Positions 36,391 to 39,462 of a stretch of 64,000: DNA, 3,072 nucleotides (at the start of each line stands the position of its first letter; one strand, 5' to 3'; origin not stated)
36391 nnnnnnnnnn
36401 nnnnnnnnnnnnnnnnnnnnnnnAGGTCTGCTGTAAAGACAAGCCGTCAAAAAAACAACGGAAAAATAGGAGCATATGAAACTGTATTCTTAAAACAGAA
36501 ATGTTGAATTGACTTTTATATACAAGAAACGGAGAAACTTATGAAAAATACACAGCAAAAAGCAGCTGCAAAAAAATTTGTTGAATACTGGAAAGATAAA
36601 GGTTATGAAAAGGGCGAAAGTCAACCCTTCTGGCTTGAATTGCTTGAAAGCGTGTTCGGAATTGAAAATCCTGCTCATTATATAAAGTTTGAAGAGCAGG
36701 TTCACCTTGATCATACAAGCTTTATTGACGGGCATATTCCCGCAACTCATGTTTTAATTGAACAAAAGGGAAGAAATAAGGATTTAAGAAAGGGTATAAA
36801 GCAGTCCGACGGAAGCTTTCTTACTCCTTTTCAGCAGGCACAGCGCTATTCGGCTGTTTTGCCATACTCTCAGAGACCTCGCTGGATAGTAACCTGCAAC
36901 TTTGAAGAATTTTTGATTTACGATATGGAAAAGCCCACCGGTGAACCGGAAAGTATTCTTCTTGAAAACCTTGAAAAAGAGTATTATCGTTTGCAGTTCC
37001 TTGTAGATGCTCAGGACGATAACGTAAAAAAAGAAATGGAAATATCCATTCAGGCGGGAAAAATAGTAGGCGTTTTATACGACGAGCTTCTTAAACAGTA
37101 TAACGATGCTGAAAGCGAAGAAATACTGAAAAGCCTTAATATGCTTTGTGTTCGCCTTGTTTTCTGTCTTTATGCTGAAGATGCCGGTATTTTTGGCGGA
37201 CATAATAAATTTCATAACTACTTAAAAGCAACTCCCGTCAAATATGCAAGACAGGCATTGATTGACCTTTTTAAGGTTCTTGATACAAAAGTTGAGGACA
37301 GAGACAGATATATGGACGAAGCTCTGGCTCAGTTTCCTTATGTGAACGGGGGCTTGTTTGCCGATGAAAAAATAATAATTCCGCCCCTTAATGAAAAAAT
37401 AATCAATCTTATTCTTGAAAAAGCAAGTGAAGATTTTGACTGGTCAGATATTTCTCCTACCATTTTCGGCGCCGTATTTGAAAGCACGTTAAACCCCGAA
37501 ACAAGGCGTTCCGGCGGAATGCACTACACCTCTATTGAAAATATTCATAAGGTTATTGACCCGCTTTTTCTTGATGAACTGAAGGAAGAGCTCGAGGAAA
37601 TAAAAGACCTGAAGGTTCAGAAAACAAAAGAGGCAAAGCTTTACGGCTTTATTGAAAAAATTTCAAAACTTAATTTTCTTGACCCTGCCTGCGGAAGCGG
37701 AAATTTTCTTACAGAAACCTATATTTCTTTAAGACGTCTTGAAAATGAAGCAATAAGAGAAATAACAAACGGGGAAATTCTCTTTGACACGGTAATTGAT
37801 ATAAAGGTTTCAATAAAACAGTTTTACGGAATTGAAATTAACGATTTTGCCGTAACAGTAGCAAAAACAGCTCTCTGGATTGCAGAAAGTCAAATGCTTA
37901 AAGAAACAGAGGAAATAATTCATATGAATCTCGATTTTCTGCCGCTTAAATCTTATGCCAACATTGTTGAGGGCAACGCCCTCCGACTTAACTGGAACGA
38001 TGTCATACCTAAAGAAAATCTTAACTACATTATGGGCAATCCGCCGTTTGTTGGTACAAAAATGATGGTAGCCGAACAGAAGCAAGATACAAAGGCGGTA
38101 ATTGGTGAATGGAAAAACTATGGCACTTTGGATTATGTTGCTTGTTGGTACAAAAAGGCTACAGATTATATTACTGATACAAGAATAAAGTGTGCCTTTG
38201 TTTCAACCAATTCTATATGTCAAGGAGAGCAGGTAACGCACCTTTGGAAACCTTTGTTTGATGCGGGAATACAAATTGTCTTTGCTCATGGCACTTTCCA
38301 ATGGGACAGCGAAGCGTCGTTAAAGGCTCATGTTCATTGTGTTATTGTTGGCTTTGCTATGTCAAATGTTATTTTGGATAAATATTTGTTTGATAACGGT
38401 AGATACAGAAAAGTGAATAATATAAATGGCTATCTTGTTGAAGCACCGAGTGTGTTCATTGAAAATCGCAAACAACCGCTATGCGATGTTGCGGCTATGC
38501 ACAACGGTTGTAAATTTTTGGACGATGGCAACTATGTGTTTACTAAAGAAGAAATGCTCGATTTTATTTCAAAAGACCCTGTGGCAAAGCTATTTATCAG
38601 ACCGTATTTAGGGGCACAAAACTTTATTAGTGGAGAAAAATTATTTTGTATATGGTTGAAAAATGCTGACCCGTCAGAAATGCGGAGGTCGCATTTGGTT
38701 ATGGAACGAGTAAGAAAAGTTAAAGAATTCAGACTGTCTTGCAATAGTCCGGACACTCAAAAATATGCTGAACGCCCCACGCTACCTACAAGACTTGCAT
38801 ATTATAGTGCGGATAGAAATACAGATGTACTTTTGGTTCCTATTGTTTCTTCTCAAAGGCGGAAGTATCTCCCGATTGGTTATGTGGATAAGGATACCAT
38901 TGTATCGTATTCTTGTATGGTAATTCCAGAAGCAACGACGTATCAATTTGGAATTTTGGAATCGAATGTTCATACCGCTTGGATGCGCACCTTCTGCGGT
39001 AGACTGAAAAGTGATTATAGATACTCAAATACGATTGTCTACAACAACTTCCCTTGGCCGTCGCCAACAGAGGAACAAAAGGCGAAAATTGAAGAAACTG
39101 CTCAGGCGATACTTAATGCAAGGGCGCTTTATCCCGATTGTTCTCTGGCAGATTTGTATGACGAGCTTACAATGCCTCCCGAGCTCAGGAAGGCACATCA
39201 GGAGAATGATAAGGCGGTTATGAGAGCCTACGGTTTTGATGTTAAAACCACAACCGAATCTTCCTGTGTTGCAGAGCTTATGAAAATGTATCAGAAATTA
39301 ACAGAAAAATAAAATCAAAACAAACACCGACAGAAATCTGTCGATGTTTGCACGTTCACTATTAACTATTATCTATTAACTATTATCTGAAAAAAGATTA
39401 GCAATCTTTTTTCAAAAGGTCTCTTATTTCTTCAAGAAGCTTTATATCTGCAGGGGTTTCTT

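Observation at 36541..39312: MmeI-family Type IIL RM enzyme with a compositional mosaic suggesting a recently swapped target-recognition domain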

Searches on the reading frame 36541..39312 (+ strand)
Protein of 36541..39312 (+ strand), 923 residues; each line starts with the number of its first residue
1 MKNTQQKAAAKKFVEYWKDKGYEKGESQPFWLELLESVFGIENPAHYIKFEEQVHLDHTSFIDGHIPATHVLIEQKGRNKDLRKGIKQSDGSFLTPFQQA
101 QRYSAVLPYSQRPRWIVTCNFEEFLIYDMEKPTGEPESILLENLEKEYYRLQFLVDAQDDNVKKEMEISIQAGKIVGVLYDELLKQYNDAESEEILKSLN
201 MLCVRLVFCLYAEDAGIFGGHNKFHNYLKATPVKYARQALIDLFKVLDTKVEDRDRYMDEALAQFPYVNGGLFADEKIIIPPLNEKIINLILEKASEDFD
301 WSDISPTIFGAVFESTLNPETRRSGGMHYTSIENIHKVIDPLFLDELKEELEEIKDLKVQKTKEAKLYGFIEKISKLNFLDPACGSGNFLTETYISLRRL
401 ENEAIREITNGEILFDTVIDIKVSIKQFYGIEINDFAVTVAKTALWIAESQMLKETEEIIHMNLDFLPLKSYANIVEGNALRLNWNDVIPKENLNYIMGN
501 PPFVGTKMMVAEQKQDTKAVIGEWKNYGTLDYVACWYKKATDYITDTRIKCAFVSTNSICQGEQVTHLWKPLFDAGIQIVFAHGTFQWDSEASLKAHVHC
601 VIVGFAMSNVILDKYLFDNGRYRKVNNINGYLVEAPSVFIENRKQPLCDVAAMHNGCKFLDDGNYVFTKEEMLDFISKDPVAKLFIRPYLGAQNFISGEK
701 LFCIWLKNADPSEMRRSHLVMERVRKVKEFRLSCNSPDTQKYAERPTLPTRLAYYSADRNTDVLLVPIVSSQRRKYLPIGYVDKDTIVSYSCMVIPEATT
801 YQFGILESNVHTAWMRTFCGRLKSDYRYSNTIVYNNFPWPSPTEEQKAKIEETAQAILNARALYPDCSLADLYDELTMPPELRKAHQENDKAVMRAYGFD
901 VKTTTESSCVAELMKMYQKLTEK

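Call 5: search_protein_families(library=pfam, proteins=[window:36541-39312:+], max_evalue=0.01)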
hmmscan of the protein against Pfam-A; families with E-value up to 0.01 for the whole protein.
window:36541-39312:+ (923 aa): 8 families
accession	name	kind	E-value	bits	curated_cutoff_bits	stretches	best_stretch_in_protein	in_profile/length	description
PF20473.4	MmeI_Mtase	-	7.9e-92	307.5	27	1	360-617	4-258/259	MmeI, DNA-methyltransferase domain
PF20466.3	MmeI_TRD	-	5.2e-68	228.9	27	1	635-841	2-206/207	MmeI, target recognition domain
PF20464.3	MmeI_N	-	9.9e-36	124.2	27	1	9-186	2-181/181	MmeI, N-terminal domain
PF20467.3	MmeI_C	-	2.3e-23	82.7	27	1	844-922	3-80/83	MmeI, C-terminal domain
PF20465.4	MmeI_hel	-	1.1e-21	77.8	27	1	198-273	2-75/75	MmeI, helicase spacer domain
PF07669.17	Eco57I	-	4.1e-10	40.5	25.3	1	427-564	2-145/171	Eco57I restriction-modification methylase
PF02384.22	N6_Mtase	-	2.9e-05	24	20.4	1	376-542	47-171/311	N-6 DNA Methylase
PF01170.24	UPF0020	-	0.0024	18.1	22.3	1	378-462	31-113/197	RMKL-like, methyltransferase domain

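Call 9: find_homologous_proteins(query=window:36541-39309:+, max_evalue=1e-20)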
Query window:36541-39309:+ (923 aa): 8000 proteins with E <= 1e-20 among 8000 candidates; the best 120 are listed.
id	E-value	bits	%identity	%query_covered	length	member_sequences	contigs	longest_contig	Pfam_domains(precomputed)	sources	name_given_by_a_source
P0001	0.0e+0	2142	100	100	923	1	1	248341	PF20465.5,PF07669.18,PF20466.4,PF20464.4,PF20467.4,PF20473.5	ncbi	-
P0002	0.0e+0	1652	76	100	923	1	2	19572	PF20465.5,PF07669.18,PF20466.4,PF20464.4,PF20467.4,PF20473.5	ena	-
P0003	0.0e+0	1644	75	100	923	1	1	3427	PF20465.5,PF07669.18,PF20466.4,PF20464.4,PF20467.4,PF20473.5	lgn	-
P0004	0.0e+0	1628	75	100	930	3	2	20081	PF20465.5,PF07669.18,PF20466.4,PF20464.4,PF20467.4,PF20473.5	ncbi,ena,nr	ncbi:MAG: SAM-dependent DNA methyltransferase [Clostridia bacterium]|nr:SAM-dependent DNA methyltran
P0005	0.0e+0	1627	76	98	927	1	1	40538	PF20465.5,PF07669.18,PF20466.4,PF20464.4,PF20467.4,PF20473.5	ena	-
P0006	0.0e+0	1617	75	100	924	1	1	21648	PF20465.5,PF07669.18,PF20466.4,PF20464.4,PF20467.4,PF20473.5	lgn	-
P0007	0.0e+0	1585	75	100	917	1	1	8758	PF20465.5,PF07669.18,PF20466.4,PF20464.4,PF20467.4,PF20473.5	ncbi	-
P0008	0.0e+0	1583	74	100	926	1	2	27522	PF20465.5,PF07669.18,PF20466.4,PF20464.4,PF20467.4,PF20473.5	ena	-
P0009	0.0e+0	1558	71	100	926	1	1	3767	PF20465.5,PF02384.23,PF07669.18,PF20466.4,PF20464.4,PF20467.4,PF20473.5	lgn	-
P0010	0.0e+0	1521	72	100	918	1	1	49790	PF20465.5,PF07669.18,PF20466.4,PF20464.4,PF20467.4,PF20473.5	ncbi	-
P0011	0.0e+0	1517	72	100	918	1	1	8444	PF20465.5,PF07669.18,PF20466.4,PF20464.4,PF20467.4,PF20473.5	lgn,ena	-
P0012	0.0e+0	1516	71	100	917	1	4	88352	PF20465.5,PF07669.18,PF20466.4,PF20464.4,PF20467.4,PF20473.5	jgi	-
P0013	0.0e+0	1516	71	100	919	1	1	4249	PF20465.5,PF02384.23,PF07669.18,PF20466.4,PF20464.4,PF20467.4,PF20473.5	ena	-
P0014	0.0e+0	1513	71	100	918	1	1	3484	PF20465.5,PF07669.18,PF20466.4,PF20464.4,PF20467.4,PF20473.5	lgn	-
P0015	0.0e+0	1510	71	100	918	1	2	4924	PF20465.5,PF07669.18,PF20466.4,PF20464.4,PF20467.4,PF20473.5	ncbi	-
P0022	0.0e+0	1484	69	100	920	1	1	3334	PF20465.5,PF07669.18,PF20466.4,PF20464.4,PF20467.4,PF20473.5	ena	-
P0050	0.0e+0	1449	67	100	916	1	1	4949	PF20465.5,PF02384.23,PF07669.18,PF20466.4,PF20464.4,PF20467.4,PF20473.5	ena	-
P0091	0.0e+0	1427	67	100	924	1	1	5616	PF20465.5,PF07669.18,PF20466.4,PF20464.4,PF20467.4,PF20473.5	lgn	-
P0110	0.0e+0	1423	67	100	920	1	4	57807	PF20465.5,PF02384.23,PF07669.18,PF20466.4,PF20464.4,PF20467.4,PF20473.5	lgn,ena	-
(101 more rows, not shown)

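Call 13: find_encoding_contigs(protein=P0007, flank=10000, max_places=4)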
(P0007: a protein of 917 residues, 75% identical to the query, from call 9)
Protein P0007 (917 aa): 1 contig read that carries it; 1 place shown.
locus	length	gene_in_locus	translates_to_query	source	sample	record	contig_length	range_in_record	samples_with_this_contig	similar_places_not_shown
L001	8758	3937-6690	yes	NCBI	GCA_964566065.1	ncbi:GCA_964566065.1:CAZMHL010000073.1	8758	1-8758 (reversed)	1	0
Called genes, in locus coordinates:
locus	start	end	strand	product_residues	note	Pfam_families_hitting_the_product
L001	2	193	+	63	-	?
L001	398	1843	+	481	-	PF01381:HTH_3, PF12844:HTH_19 (faint), PF03315:SDH_beta, PF03313:SDH_alpha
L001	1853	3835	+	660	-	PF02449:Glyco_hydro_42, PF08532:Glyco_hydro_42M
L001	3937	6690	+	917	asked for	PF20464:MmeI_N, PF20465:MmeI_hel, PF20473:MmeI_Mtase, PF07669:Eco57I, PF20466:MmeI_TRD, PF20467:MmeI_C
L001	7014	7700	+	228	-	PF14386:DUF4417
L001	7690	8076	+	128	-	-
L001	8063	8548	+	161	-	PF14206:Cys_rich_CPCC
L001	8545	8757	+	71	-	?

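Call 14: find_encoding_contigs(protein=P0001, flank=3000, max_places=3)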
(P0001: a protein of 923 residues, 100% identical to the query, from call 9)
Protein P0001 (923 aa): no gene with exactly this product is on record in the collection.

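Call 16: find_encoding_contigs(protein=P0002, flank=8000, max_places=2)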
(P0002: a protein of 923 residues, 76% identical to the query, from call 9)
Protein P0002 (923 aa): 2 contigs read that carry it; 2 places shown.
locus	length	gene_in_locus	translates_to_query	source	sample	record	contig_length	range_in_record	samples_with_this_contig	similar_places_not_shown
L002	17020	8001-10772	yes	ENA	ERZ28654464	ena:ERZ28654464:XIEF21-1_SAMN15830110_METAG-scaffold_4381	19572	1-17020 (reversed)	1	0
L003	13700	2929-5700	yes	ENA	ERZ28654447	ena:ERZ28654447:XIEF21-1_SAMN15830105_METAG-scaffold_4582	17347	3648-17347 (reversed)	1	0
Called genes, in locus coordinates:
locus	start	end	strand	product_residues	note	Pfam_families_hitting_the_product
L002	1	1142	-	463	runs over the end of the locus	PF01336:tRNA_anti-codon, PF00152:tRNA-synt_2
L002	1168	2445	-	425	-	PF01336:tRNA_anti-codon, PF00152:tRNA-synt_2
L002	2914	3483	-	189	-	-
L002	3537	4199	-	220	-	-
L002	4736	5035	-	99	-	PF01381:HTH_3, PF12844:HTH_19 (weak), PF13560:HTH_31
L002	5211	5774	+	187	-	PF06908:YpsA (weak)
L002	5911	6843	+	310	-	PF02661:Fic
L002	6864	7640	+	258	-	-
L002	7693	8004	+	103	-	-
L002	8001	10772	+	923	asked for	PF20464:MmeI_N, PF20465:MmeI_hel, PF20473:MmeI_Mtase, PF07669:Eco57I, PF20466:MmeI_TRD, PF20467:MmeI_C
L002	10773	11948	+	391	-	-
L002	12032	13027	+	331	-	-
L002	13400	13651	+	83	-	-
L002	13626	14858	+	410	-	PF18555:MobL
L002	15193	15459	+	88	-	-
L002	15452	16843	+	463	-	PF14659:Phage_int_SAM_3, PF22022:Phage_int_M, PF00589:Phage_integrase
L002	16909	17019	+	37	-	?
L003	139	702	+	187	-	PF06908:YpsA (weak)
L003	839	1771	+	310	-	PF02661:Fic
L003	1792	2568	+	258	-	-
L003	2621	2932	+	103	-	-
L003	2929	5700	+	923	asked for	PF20464:MmeI_N, PF20465:MmeI_hel, PF20473:MmeI_Mtase, PF07669:Eco57I, PF20466:MmeI_TRD, PF20467:MmeI_C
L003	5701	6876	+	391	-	-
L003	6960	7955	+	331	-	-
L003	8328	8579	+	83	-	-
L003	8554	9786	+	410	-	PF18555:MobL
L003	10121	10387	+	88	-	-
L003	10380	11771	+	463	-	PF14659:Phage_int_SAM_3, PF22022:Phage_int_M, PF00589:Phage_integrase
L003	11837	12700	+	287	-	PF01972:SDH_protease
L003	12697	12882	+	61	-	-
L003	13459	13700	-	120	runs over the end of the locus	-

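Call 17: find_encoding_contigs(protein=P0005, flank=8000, max_places=2)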
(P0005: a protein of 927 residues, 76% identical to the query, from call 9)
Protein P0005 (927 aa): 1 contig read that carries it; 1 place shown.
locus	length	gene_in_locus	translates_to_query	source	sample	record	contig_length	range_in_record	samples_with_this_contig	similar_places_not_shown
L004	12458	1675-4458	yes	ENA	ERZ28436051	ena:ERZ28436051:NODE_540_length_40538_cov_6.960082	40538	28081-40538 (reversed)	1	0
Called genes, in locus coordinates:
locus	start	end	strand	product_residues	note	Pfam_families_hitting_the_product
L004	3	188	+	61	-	?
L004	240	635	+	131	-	PF05951:Peptidase_M15_2, PF08291:Peptidase_M15_3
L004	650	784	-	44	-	-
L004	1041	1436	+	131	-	-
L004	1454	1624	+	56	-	-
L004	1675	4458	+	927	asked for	PF20464:MmeI_N, PF20465:MmeI_hel, PF20473:MmeI_Mtase, PF07669:Eco57I, PF20466:MmeI_TRD, PF20467:MmeI_C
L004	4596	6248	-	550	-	PF00239:Resolvase (weak), PF07508:Recombinase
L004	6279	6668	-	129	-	PF12844:HTH_19, PF13560:HTH_31, PF01381:HTH_3, PF13443:HTH_26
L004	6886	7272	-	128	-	PF12844:HTH_19 (weak), PF13560:HTH_31 (weak), PF01381:HTH_3, PF13443:HTH_26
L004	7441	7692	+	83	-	PF05339:DUF739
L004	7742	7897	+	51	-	-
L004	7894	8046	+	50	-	-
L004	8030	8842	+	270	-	PF12684:DUF3799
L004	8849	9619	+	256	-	PF01555:N6_N4_Mtase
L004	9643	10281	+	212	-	PF13479:AAA_24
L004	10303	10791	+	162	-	-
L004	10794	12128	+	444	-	PF04851:ResIII, PF18766:SWI2_SNF2 (faint), PF04851:ResIII (weak), PF00271:Helicase_C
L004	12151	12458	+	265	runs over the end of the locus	-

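Call 18: find_encoding_contigs(protein=P0004, flank=8000, max_places=2)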
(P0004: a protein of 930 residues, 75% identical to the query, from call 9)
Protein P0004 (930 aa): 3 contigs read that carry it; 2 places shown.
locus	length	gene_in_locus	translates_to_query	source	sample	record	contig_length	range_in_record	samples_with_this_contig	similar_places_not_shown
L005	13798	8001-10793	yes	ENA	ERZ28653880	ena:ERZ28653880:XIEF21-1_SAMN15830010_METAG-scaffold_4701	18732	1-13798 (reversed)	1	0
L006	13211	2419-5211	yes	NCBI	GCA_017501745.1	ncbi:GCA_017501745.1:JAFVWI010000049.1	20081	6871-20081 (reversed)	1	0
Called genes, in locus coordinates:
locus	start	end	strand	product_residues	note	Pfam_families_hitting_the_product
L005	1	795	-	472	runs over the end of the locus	PF00089:Trypsin, PF13365:Trypsin_2, PF13180:PDZ_2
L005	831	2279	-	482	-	PF00672:HAMP, PF00512:HisKA, PF02518:HATPase_c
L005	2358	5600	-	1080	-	PF02638:GHL10, PF13200:DUF4015, PF14871:GHL6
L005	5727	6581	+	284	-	-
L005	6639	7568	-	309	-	PF00294:PfkB, PF08543:Phos_pyr_kin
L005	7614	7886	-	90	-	PF12116:SpoIIID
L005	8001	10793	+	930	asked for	PF20464:MmeI_N, PF20465:MmeI_hel, PF20473:MmeI_Mtase, PF07669:Eco57I, PF20466:MmeI_TRD, PF20467:MmeI_C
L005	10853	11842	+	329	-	PF00106:adh_short, PF01073:3Beta_HSD, PF01370:Epimerase, PF02719:Polysacc_synt_2, PF04321:RmlD_sub_bind, PF08659:KR (weak), PF16363:GDP_Man_Dehyd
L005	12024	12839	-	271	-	PF01261:AP_endonuc_2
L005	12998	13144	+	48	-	PF13165:SCIFF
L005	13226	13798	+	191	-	?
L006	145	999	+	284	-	-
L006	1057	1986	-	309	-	PF00294:PfkB, PF08543:Phos_pyr_kin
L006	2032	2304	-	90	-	PF12116:SpoIIID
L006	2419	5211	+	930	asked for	PF20464:MmeI_N, PF20465:MmeI_hel, PF20473:MmeI_Mtase, PF07669:Eco57I, PF20466:MmeI_TRD, PF20467:MmeI_C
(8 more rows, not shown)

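Call 19: find_encoding_contigs(protein=P0008, flank=8000, max_places=2)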
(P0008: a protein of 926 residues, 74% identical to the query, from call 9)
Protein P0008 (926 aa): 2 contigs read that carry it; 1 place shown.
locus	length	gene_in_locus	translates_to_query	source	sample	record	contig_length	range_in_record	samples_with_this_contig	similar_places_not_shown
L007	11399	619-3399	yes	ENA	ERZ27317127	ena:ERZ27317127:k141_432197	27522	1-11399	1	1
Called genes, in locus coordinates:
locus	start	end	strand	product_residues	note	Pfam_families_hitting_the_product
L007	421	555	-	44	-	-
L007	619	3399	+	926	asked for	PF20464:MmeI_N, PF20465:MmeI_hel, PF20473:MmeI_Mtase, PF07669:Eco57I, PF20466:MmeI_TRD, PF20467:MmeI_C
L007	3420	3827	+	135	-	-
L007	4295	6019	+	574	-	PF02310:B12-binding, PF04055:Radical_SAM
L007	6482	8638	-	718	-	PF09371:Tex_N, PF22706:Tex_central_region, PF16921:Tex_YqgF, PF14639:YqgF, PF14635:HHH_7, PF12836:HHH_3, PF17674:HHH_9, PF00575:S1, +1 more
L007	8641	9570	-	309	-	PF00892:EamA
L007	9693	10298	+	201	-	PF13189:Cytidylate_kin2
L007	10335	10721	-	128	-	PF13237:Fer4_10, PF14697:Fer4_21, PF12838:Fer4_7, PF13187:Fer4_9, PF00037:Fer4 (weak), PF13237:Fer4_10 (weak), PF13187:Fer4_9, PF00037:Fer4 (weak), +10 more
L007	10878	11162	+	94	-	-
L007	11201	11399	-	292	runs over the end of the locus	-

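Call 27: find_related_loci(query=A1, collection=genome_contigs, flank=6000)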
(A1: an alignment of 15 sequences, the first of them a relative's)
Query A1 (923 aa) in genome_contigs; peptide patterns used: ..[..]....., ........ (x = any residue, [..] = any of these).
600 stretches matched a pattern (row limit reached: there are more); 590 encode a relative of the query (tblastn E <= 1e-3); the best 80 are kept; 80 distinct loci.
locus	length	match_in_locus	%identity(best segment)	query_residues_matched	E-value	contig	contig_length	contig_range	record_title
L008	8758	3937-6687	75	1-922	0e+0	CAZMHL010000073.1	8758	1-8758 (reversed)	MAG TPA_asm: uncultured Eubacteriales bacterium isolate SRP315200_co2_208 genome assembly, contig: NODE_12322_length_875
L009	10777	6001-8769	67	1-921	0e+0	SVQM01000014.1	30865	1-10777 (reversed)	MAG: Oscillospiraceae bacterium isolate SIG617 NODE_7989_length_30865_cov_1.341076, whole genome shotgun sequence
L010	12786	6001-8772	67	1-922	0e+0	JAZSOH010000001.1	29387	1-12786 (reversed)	MAG: Acutalibacteraceae bacterium isolate T1900044549_TS20190015.MAGScoT_cleanbin_000035 SGB_191_k141_619816, whole geno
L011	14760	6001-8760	67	1-922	0e+0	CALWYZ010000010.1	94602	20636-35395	MAG: uncultured Clostridia bacterium isolate BRZ_KQ__bin77 genome assembly, contig: BRZ_KQ__NODE_454_length_94602_cov_15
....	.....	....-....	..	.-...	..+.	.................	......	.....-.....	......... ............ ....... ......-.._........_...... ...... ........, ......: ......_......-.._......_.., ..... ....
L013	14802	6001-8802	65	1-922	0e+0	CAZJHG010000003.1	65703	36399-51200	MAG TPA_asm: uncultured Muribaculaceae bacterium isolate SRP225648_co1_607 genome assembly, contig: NODE_666_length_6570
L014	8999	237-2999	65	1-920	0e+0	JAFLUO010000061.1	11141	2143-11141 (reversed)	MAG: Oscillospiraceae bacterium isolate HAN081 Seq61, whole genome shotgun sequence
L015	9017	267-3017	67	1-919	0e+0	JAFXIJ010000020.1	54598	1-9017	MAG: Clostridia bacterium isolate RGIG6442 Sheep_Rectum.Co__c1674551, whole genome shotgun sequence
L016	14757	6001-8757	65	1-917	0e+0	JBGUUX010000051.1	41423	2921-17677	MAG: Eubacteriales bacterium isolate fecal_MAG_474 fecal_MAG_474_contig_0051, whole genome shotgun sequence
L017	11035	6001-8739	66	1-919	0e+0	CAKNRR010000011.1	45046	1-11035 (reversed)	MAG TPA_asm: uncultured Clostridia bacterium isolate ERR3414588_bin.31_metaWRAP_v1.1_MAG genome assembly, contig: NODE_1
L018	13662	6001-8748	65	1-921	0e+0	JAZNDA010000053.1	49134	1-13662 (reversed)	MAG: Eubacteriales bacterium isolate T1900044729_TS20190195.MAGScoT_cleanbin_000027 SGB_1991_k141_1217088, whole genome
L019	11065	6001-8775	64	1-923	0e+0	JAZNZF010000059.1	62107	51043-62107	MAG: Acutalibacteraceae bacterium isolate T1900044770_TS20190236.MAGScoT_cleanbin_000010 SGB_2444_k141_2257632, whole ge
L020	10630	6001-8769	64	1-922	0e+0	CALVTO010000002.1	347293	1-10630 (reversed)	MAG: uncultured Clostridia bacterium isolate BRZ_DA__bin79 genome assembly, contig: BRZ_DA__NODE_23_length_347293_cov_24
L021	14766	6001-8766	66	1-923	0e+0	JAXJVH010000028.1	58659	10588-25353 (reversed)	MAG: Acutalibacteraceae bacterium isolate DOME_MAG_559 559_C0109_k141_211224, whole genome shotgun sequence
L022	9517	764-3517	64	1-923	0e+0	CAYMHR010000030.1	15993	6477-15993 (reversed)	MAG TPA_asm: uncultured Eubacteriales bacterium isolate SRP350583_co1_425 genome assembly, contig: NODE_6295_length_1599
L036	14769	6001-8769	62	1-923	0e+0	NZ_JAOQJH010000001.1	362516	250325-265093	Anthropogastromicrobium aceti strain H6_35 .14207_7_90.1, whole genome shotgun sequence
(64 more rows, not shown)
